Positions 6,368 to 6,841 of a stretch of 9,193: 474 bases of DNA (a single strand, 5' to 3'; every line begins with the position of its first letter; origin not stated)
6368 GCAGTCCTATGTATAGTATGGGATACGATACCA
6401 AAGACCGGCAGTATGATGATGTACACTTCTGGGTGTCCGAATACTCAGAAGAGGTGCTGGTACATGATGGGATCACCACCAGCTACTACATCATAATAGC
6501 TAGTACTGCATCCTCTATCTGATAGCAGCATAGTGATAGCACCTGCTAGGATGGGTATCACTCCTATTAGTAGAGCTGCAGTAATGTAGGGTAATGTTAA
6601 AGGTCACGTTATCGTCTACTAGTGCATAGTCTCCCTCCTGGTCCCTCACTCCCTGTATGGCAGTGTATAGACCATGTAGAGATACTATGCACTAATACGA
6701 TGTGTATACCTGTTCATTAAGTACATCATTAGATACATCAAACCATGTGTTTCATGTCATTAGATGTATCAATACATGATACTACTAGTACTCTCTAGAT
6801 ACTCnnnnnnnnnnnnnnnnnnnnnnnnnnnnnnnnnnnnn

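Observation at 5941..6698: A gene piece, not a gene: a cox1 module in a unique cassette within repeat-rich constant sequence (diplonemid-type mitochondrial chromosome)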

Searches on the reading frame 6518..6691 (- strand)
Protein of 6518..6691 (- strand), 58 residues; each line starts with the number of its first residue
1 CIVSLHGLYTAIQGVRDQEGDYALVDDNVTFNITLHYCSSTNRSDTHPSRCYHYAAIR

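Call 44: search_protein_families(library=pfam, max_evalue=10, proteins=[window:6518-6691:-])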
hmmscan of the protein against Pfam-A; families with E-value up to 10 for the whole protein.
seq(58 aa): 1 family
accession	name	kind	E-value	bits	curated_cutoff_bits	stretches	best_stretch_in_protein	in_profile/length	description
PF21059.3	BTBD16_C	-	0.2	12.3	27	1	2-23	17-38/106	BTB/POZ domain-containing protein 16, C-terminal domain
